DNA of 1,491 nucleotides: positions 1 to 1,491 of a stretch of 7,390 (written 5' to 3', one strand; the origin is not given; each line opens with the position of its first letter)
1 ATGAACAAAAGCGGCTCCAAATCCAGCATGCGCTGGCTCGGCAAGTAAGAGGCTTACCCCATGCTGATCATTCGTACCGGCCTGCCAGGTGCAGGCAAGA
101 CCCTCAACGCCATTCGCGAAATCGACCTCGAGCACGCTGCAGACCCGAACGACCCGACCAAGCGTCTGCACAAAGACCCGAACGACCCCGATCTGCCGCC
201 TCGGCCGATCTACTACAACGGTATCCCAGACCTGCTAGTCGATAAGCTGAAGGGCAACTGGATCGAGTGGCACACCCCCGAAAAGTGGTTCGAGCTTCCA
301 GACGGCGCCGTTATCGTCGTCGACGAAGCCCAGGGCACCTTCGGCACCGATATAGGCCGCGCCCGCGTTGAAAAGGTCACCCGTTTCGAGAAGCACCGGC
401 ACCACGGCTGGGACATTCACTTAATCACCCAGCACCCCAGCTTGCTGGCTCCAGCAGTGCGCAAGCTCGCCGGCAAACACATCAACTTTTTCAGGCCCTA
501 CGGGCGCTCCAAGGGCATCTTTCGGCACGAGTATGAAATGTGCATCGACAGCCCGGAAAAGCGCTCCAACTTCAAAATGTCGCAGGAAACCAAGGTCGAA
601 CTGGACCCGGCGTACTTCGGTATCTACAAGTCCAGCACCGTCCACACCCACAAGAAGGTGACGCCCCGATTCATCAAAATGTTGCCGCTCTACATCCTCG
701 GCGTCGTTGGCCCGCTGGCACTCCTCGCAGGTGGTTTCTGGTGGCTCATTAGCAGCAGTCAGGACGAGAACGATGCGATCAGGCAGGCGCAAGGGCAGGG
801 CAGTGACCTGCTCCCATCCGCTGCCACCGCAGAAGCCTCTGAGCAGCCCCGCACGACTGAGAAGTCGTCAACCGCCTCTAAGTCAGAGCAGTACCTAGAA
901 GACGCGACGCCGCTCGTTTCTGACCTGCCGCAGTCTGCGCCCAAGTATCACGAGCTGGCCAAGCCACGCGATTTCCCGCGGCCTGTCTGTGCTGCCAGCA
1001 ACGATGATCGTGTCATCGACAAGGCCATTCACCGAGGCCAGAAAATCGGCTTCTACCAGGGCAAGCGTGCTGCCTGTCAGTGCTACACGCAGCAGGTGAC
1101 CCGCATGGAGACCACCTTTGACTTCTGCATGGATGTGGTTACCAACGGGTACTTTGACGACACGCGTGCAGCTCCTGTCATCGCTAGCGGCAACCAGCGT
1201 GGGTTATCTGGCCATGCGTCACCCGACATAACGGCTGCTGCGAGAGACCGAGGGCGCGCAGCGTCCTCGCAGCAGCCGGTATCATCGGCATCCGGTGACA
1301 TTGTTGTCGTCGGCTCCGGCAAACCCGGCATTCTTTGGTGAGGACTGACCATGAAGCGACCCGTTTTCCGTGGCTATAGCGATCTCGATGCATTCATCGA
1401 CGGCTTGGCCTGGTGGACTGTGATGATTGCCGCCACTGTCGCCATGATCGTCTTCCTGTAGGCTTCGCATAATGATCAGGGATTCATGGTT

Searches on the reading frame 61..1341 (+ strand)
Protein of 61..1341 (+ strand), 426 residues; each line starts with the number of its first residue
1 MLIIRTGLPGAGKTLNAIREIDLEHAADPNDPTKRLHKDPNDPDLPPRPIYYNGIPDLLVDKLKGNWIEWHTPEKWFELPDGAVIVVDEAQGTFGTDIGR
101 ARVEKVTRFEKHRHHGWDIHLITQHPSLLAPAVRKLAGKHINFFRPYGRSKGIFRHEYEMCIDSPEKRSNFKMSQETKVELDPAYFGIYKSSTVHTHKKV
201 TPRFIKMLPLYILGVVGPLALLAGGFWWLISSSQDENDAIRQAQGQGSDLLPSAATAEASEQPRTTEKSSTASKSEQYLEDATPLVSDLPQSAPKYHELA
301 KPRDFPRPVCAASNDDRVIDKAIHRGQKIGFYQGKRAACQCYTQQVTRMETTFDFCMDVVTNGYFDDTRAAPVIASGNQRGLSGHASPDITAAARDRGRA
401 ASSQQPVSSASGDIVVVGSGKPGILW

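Call 9: search_protein_families(library=pfam, proteins=[window:61-1341:+], max_evalue=1)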
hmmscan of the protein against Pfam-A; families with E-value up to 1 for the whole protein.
window:61-1341:+ (426 aa): 1 family
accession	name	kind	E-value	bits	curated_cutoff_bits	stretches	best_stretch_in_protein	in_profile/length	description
PF05707.18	Zot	-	3.1e-19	69.7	20.3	1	70-195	69-196/197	Zonular occludens toxin (Zot)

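Call 10: search_protein_families(library=phrogs, proteins=[window:61-1341:+], max_evalue=1)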
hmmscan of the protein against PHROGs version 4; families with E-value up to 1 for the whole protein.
window:61-1341:+ (426 aa): 7 families
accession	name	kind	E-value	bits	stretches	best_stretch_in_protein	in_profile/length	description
phrog_197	-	moron, auxiliary metabolic gene and host takeover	4.5e-76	258.2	1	1-412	27-414/486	Zot-like toxin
phrog_1041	-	moron, auxiliary metabolic gene and host takeover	3.5e-35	123.2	1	1-274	1-301/420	CTXphi Zot-like toxin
phrog_11271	-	head and packaging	6.5e-05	23.9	1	75-125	79-131/145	head morphogenesis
phrog_33291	-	unknown function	0.028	15.2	0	75-101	79-103/190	-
phrog_1675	-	head and packaging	0.16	12.4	1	106-141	106-141/353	morphogenesis (protein I of M13)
phrog_313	-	tail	0.35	11.4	1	237-312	136-210/258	Tail assembly chaperone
phrog_27830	-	unknown function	0.81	11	0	335-380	35-83/139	-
